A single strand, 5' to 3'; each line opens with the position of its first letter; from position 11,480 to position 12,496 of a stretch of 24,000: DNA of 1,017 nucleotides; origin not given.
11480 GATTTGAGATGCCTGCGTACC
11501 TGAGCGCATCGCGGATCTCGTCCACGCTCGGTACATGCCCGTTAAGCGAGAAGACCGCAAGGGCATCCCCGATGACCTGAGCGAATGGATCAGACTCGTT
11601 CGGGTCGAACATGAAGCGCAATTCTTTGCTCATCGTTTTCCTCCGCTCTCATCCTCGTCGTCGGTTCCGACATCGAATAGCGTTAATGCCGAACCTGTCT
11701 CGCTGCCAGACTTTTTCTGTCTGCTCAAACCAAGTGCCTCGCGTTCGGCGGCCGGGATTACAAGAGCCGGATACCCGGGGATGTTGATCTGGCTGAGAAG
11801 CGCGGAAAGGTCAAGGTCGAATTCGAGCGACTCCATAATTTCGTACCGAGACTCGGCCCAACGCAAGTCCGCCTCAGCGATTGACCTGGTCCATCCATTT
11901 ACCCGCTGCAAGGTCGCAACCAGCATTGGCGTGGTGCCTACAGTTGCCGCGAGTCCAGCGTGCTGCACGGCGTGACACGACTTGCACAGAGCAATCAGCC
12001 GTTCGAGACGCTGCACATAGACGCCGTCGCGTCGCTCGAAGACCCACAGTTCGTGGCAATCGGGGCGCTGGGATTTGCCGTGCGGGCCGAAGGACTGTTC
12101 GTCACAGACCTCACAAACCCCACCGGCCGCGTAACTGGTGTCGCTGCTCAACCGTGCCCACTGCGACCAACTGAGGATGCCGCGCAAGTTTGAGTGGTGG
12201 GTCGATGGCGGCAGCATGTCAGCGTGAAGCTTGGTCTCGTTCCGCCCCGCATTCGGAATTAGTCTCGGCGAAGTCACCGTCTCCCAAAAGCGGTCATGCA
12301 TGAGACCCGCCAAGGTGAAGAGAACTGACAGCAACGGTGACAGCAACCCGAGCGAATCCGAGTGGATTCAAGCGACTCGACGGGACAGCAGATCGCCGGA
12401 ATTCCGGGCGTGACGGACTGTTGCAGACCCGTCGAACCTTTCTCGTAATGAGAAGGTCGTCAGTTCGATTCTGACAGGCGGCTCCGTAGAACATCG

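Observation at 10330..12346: Uncharacterised translationally coupled three-gene operon (HNH-like Zn-finger + acidic repeat protein + small paralogous-motif protein) at the att-proximal tip of the AICE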

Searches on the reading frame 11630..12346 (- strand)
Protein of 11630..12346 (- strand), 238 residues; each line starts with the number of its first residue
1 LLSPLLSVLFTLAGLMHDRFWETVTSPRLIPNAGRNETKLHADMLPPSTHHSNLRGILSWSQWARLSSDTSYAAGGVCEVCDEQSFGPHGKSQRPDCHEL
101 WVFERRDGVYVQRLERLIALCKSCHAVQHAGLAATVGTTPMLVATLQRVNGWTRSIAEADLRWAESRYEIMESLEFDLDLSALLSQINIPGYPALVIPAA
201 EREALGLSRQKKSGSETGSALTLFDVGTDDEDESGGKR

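Call 6: search_protein_families(library=pfam, proteins=[window:11630-12346:-], max_evalue=0.1)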
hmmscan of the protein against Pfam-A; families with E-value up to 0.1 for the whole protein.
window:11630-12346:- (238 aa): 0 families

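Call 7: search_protein_families(library=padloc, proteins=[window:11630-12346:-], max_evalue=0.1)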
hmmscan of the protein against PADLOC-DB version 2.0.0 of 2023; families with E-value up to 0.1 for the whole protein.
window:11630-12346:- (238 aa): 0 families

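Call 8: search_protein_families(library=ncbifam, proteins=[window:11630-12346:-], max_evalue=1)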
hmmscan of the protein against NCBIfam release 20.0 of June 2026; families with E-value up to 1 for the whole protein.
window:11630-12346:- (238 aa): 0 families

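Call 9: search_protein_families(library=phrogs, proteins=[window:11630-12346:-], max_evalue=1)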
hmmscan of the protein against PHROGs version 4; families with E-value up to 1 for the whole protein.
window:11630-12346:- (238 aa): 6 families
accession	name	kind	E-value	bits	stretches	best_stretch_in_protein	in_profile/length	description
phrog_5200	-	DNA, RNA and nucleotide metabolism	4.3e-24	86.2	1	37-183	2-140/154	HNH endonuclease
phrog_8048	-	DNA, RNA and nucleotide metabolism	0.0093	16.2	1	62-134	163-231/273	HNH endonuclease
phrog_15103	-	unknown function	0.022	15.2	1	73-139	201-265/280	-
phrog_144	-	DNA, RNA and nucleotide metabolism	0.036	14.7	1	114-159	118-163/175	HNH endonuclease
phrog_119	-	DNA, RNA and nucleotide metabolism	0.19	11.5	1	61-130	189-256/443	HNH endonuclease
phrog_589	-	DNA, RNA and nucleotide metabolism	0.32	11.7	0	106-143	117-153/179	HNH endonuclease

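Call 10: search_solved_structures(query=window:11630-12346:-, max_evalue=10)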
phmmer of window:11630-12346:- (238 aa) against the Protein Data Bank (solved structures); distinct sequences matched with E-value up to 10: 0.

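Call 11: find_homologous_proteins(query=window:11630-12346:-)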
Query window:11630-12346:- (238 aa): 14 proteins with E <= 0.001 among 1329 candidates.
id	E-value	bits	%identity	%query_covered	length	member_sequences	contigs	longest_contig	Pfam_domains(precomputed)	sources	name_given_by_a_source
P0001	1.5e-134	465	90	94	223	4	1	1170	-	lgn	-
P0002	2.0e-53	199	48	88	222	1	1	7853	-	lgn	-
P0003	1.0e-44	171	49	73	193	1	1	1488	-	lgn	-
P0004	6.8e-43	165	49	74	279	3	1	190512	-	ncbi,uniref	ncbi:hypothetical protein AB0C10_21970 [Microbispora amethystogenes]|uniref:hypothetical protein n=1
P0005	4.0e-42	162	58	54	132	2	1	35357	-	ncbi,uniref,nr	ncbi:hypothetical protein [Cryobacterium sp. Y11]|uniref:hypothetical protein n=1 Tax=Cryobacterium 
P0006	8.1e-42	161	48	73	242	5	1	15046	-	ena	-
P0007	1.9e-40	157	44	81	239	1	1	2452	-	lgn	-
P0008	1.4e-39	154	47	71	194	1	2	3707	-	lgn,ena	-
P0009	3.3e-38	150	48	71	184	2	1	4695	-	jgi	jgi:hypothetical protein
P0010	3.3e-37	146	44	86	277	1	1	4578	-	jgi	jgi:hypothetical protein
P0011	8.6e-36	142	49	71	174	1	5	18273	-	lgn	-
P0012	3.8e-34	136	49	70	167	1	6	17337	-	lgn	-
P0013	4.8e-31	126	49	57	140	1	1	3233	-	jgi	jgi:hypothetical protein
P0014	4.3e-18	84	41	50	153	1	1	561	-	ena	-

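Call 13: find_encoding_contigs(protein=P0004, flank=6000, max_places=2)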
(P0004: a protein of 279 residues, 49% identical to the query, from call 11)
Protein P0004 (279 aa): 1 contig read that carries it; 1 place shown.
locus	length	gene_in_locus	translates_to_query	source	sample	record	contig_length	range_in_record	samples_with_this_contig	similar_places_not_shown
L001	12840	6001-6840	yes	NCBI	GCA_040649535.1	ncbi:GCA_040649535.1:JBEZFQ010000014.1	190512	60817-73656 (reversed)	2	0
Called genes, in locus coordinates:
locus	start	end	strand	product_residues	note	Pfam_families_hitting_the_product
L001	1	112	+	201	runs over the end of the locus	PF04343:DUF488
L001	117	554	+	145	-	PF04343:DUF488, PF22751:DUF488-N3a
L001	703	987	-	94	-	-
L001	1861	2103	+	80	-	-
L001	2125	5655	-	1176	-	PF07669:Eco57I, PF22654:DUF7008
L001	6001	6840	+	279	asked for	-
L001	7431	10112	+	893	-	PF01443:Viral_helicase1, PF07728:AAA_5 (weak), PF09848:SLFN-g3_helicase (weak), PF13086:AAA_11 (faint), PF13245:AAA_19, PF13604:AAA_30, PF13538:UvrD_C_2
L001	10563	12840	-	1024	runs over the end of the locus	PF04313:HSDR_N, PF00270:DEAD, PF04851:ResIII, PF18766:SWI2_SNF2, PF22679:T1R_D3-like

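Call 14: find_encoding_contigs(protein=P0005, flank=6000, max_places=2)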
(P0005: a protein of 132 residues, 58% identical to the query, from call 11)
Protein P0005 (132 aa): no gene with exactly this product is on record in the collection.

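Call 15: find_encoding_contigs(protein=P0006, flank=6000, max_places=2)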
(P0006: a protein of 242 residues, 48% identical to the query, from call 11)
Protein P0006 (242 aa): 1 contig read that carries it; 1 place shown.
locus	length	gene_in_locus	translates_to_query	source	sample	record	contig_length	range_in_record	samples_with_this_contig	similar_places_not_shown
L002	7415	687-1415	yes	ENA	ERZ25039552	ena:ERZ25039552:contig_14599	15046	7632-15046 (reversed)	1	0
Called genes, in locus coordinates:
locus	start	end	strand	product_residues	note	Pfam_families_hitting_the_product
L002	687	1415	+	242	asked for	-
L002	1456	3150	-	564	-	PF05598:DUF772, PF13751:DDE_Tnp_1_6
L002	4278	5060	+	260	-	-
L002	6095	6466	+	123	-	PF01609:DDE_Tnp_1 (weak), PF13359:DDE_Tnp_4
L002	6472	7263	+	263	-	PF06616:BsuBI_PstI_RE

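Call 16: find_encoding_contigs(protein=P0002, flank=6000, max_places=2)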
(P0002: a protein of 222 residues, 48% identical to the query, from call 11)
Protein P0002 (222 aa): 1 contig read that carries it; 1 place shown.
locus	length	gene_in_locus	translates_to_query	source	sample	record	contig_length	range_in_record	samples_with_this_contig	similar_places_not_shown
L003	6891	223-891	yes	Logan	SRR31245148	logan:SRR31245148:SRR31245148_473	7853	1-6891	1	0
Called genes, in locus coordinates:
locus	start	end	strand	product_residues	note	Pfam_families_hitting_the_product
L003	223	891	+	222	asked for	-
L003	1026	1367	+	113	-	-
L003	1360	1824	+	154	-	-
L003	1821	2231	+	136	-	-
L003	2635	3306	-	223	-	PF19865:DUF6338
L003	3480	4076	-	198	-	-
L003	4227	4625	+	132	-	-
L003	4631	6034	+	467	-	PF01580:FtsK_SpoIIIE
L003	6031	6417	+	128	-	-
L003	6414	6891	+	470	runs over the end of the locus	PF20199:RepSA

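Call 17: find_encoding_contigs(protein=P0011, flank=6000, max_places=2)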
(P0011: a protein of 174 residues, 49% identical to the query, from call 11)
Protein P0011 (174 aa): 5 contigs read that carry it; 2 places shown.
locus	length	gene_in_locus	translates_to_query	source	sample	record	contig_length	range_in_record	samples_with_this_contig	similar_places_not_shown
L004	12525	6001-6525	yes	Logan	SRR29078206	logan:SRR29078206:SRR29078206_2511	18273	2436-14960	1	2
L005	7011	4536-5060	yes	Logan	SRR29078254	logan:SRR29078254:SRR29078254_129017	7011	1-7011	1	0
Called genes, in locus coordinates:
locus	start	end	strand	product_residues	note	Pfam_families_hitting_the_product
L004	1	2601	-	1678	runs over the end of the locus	?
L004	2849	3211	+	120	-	-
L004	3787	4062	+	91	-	-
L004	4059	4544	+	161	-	-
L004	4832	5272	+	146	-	-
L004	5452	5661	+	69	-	-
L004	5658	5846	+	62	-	-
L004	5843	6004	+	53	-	-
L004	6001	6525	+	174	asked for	-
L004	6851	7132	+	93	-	-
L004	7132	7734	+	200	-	PF00589:Phage_integrase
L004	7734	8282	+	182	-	-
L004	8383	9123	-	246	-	-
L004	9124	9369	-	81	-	-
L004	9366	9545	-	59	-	-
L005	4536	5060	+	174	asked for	-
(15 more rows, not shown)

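Call 18: find_encoding_contigs(protein=P0012, flank=6000, max_places=2)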
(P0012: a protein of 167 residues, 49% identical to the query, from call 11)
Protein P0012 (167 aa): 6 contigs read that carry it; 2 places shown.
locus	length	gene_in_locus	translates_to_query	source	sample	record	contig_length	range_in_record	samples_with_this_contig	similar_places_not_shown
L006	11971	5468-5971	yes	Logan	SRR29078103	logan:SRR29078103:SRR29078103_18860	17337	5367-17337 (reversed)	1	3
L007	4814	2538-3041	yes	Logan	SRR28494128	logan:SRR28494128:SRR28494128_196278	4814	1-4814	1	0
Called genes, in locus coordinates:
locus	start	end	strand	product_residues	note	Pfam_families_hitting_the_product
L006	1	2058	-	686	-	?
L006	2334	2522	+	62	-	-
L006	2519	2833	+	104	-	-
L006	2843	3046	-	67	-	-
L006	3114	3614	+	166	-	-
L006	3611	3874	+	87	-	-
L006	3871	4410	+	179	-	-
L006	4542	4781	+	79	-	-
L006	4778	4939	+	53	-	-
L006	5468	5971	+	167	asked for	-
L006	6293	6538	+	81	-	-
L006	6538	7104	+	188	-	PF00239:Resolvase, PF02796:HTH_7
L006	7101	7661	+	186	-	-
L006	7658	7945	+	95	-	-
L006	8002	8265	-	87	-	-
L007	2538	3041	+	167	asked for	-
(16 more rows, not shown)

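Call 22: find_encoding_contigs(protein=P0001, flank=3000, max_places=2)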
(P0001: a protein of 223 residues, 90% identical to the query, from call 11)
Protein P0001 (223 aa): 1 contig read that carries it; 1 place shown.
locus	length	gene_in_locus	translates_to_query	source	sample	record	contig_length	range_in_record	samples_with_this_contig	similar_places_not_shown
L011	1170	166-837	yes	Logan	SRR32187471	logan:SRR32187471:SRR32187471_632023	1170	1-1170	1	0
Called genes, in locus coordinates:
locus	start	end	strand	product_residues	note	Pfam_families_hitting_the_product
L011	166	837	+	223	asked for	-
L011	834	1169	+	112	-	?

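Call 45: predict_structure(alignment_id=A2)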
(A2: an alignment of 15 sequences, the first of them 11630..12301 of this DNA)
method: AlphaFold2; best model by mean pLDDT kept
length: 223 residues; sequences in the alignment: 15
mean_pLDDT: 85.3   pTM: 0.81
mean pLDDT of the five models: 85.3, 84.8, 83.9, 82.6, 81.8
residues with pLDDT >= 90: 152; 70-90: 35; 50-70: 5; < 50: 31
segments of 3 or more residues with pLDDT < 50: 193-223
pLDDT, mean of each block of 10 residues (from residue 1): 78 90 94 89 93 96 95 88 96 95 97 90 95 98 97 92 97 95 92 47 40 38 32
secondary structure, 60 per line:
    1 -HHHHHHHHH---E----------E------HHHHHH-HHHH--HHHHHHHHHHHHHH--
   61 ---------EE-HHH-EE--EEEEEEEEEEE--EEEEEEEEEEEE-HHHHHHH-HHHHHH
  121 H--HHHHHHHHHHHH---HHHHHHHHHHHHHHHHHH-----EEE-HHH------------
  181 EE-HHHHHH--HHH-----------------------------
elements in order: H2-10 H32-37 H39-42 H45-58 E81-91 E94-105 H107-113 H115-121 H124-135 H139-156 E162-164 H184-189

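Call 50: fold_search(model_id=the predicted structure, library=pdb)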
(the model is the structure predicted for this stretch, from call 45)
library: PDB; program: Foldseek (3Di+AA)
matches with E <= 10: 224; with E <= 0.001: 0
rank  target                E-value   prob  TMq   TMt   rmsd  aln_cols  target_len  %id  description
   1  5nnp_B                1.8e-01  0.08  0.12  0.14  12.0       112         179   13  Structure of Naa15/Naa10 bound to HypK-THB (released 2017-06-14)
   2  4kvx_A                5.4e-01  0.09  0.11  0.16  10.2        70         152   17  Crystal structure of Naa10 (Ard1) bound to AcCoA (released 2013-07-31)
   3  5nnr_B                5.7e-01  0.06  0.14  0.17  11.4       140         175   14  Structure of Naa15/Naa10 bound to HypK-THB (released 2017-06-14)
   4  4kvm_E                6.9e-01  0.09  0.12  0.16   9.9        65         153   18  The NatA (Naa10p/Naa15p) amino-terminal acetyltransferase complex bound to a bisubstrate analog (released 2013-07-31)
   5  9gj6_A                7.3e-01  0.08  0.14  0.16   9.8       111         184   14  Human 80S ribosome in complex with NatA in proximal and distal position (released 2026-02-18)
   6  6ajm_B                7.7e-01  0.11  0.19  0.25  11.4       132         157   11  Crystal structure of apo AtaTR (released 2019-01-02)
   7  5nnp_F                7.7e-01  0.08  0.13  0.16   9.5        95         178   15  Structure of Naa15/Naa10 bound to HypK-THB (released 2017-06-14)
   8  3vwo                  7.7e-01  0.03  0.12  0.16  15.5       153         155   14  Crystal structure of peptidoglycan hydrolase mutant from Sphingomonas sp. A1 (released 2013-09-04)
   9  8c5z_A                9.8e-01  0.05  0.14  0.10  11.4       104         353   16  RPA tetrameric supercomplex with AROD-OB-1 (released 2023-05-10)
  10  7n1l_K                1.0e+00  0.04  0.16  0.21  15.7       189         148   12  Crystal Structure of Ribosomal-protein-alanine N-acetyltransferase from Brucella melitensis biovar Abortus 2308 (released 2021-06-16)
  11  4hnw_B                1.1e+00  0.06  0.14  0.16  10.9       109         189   13  The NatA Acetyltransferase Complex Bound To Inositol Hexakisphosphate (released 2014-03-26)
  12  7n1l_F                1.2e+00  0.06  0.15  0.20  14.3       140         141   13  Crystal Structure of Ribosomal-protein-alanine N-acetyltransferase from Brucella melitensis biovar Abortus 2308 (released 2021-06-16)
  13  7n1l_P                1.2e+00  0.06  0.14  0.20  14.3       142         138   13  Crystal Structure of Ribosomal-protein-alanine N-acetyltransferase from Brucella melitensis biovar Abortus 2308 (released 2021-06-16)
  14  4hnx_B                1.3e+00  0.06  0.12  0.13  10.2        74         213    9  The NatA Acetyltransferase Complex Bound To ppGpp (released 2014-03-26)
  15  6gtr_A                1.3e+00  0.04  0.16  0.21  12.3       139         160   13  Structure of the AtaT Y144F mutant toxin bound to the C-terminus of the antitoxin AtaR and Acetyl-CoA (released 2019-03-06)
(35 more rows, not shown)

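Call 51: search_solved_structures(query=A2, max_evalue=10, show_alignments=3)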
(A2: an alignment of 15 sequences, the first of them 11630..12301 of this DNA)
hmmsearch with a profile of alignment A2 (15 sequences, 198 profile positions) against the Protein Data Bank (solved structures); distinct sequences matched with E-value up to 10: 3.
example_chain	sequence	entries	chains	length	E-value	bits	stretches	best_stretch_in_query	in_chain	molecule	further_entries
3vk0_A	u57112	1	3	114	0.37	13.4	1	129-192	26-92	Transcriptional regulator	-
6ghc_A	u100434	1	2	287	1.5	11.4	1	57-115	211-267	5-methylcytosine-specific restriction enzyme A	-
9nvu_P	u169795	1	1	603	9.6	8.7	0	52-117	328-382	OrufIscB-REC-swap 49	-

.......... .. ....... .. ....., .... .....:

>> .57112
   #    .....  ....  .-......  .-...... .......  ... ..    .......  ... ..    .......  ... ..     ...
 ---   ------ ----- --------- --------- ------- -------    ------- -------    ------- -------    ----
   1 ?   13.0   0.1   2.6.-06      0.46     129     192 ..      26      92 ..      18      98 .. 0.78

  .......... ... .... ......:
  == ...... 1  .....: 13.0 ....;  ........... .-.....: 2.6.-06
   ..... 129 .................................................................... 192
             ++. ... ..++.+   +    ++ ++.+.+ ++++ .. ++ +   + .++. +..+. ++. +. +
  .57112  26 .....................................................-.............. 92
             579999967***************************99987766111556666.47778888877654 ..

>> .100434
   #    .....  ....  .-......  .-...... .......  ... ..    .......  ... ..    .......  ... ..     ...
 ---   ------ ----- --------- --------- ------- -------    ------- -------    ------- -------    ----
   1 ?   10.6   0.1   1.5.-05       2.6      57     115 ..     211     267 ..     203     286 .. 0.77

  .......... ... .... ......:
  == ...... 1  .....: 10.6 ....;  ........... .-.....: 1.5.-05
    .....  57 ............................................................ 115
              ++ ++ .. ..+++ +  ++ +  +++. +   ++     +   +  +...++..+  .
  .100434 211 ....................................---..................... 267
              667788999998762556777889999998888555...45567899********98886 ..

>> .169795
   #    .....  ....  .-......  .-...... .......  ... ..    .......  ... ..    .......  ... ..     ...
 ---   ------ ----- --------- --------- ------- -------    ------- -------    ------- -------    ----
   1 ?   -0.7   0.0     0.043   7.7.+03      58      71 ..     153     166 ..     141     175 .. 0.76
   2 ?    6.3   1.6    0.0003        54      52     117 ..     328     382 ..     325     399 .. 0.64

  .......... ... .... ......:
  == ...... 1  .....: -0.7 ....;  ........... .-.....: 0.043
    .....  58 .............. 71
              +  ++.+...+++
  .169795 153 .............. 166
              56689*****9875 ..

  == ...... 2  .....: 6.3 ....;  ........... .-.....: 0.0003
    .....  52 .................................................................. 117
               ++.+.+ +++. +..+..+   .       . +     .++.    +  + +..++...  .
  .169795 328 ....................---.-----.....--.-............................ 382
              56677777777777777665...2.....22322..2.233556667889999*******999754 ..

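Call 52: search_protein_families(library=pfam, alignment_id=A2, max_evalue=1)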
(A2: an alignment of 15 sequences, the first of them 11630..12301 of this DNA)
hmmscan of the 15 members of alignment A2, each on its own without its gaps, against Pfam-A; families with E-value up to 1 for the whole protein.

A. member 1, window:11630-12301:- (223 aa): 0 families

B. families by the number of members that match (of 15 scanned): 16 families
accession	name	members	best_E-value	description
PF01844.29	HNH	4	0.0027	HNH endonuclease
PF09723.15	Zn_ribbon_8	3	0.19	Zinc ribbon domain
PF19371.4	DUF5946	2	0.007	Family of unknown function (DUF5946)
PF23430.1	DUF7117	1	0.00074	Family of unknown function (DUF7117)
PF24042.1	DUF7351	1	0.033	Domain of unknown function (DUF7351)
PF09699.15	Paired_CXXCH_1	1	0.034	Doubled CXXCH motif (Paired_CXXCH_1)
PF13391.12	HNH_2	1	0.081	HNH endonuclease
PF00444.23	Ribosomal_L36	1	0.11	Ribosomal protein L36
PF09826.15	Beta_propel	1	0.12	Beta propeller domain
PF05957.18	DUF883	1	0.12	DUF883 N-terminal domain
PF01155.25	HypA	1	0.15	Hydrogenase/urease nickel incorporation, metallochaperone, hypA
PF05741.18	zf-nanos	1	0.17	Nanos RNA binding domain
PF04748.18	Polysacc_deac_2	1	0.23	Divergent polysaccharide deacetylase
PF00746.26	Gram_pos_anchor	1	0.27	LPXTG cell wall anchor motif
PF23475.1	zf-Tbcl_FmdE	1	0.42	FmdE treble clef zinc finger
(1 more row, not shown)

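Call 59: fold_search(model_id=the predicted structure, library=viral)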
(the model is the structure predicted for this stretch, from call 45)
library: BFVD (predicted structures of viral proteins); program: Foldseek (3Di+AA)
matches with E <= 10: 269; with E <= 0.001: 2
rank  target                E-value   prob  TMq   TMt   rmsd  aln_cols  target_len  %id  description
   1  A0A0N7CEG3            5.1e-06  1.00  0.33  0.68   6.8       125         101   27  (no name in the UniProt tables at hand)
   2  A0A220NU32            1.2e-04  1.00  0.32  0.75   3.3        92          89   32  HNH endonuclease [Escherichia phage V18]
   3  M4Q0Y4                9.3e-02  0.08  0.14  0.16  19.9       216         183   18  (no name in the UniProt tables at hand)
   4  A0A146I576            1.8e-01  0.08  0.12  0.16  12.8       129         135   13  N-acetyltransferase domain-containing protein [Ralstonia phage RSL2]
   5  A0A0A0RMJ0            2.8e-01  0.07  0.11  0.18  12.9        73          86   20  Uncharacterized protein [Bacillus phage Mater]
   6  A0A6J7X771            7.2e-01  0.15  0.16  0.37   5.0        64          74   22  Uncharacterized protein [uncultured Caudovirales phage]
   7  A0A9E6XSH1            9.2e-01  0.04  0.17  0.21  17.4       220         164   15  (no name in the UniProt tables at hand)
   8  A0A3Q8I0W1            9.2e-01  0.03  0.11  0.10  14.3        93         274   11  (no name in the UniProt tables at hand)
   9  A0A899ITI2            1.0e+00  0.04  0.13  0.19  14.2       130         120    9  (no name in the UniProt tables at hand)
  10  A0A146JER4            1.0e+00  0.02  0.11  0.15  16.4       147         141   14  (no name in the UniProt tables at hand)
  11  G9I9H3                1.1e+00  0.07  0.11  0.15   9.5        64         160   11  (no name in the UniProt tables at hand)
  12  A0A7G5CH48            1.1e+00  0.04  0.12  0.17  34.0       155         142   14  (no name in the UniProt tables at hand)
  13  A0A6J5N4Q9            1.2e+00  0.02  0.14  0.17  24.0       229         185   13  Uncharacterized protein [uncultured Caudovirales phage]
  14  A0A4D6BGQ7            1.2e+00  0.02  0.13  0.12  15.1       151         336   16  (no name in the UniProt tables at hand)
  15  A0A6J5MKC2            1.2e+00  0.08  0.13  0.04   8.7        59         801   15  Intein C-terminal splicing region [uncultured Caudovirales phage]
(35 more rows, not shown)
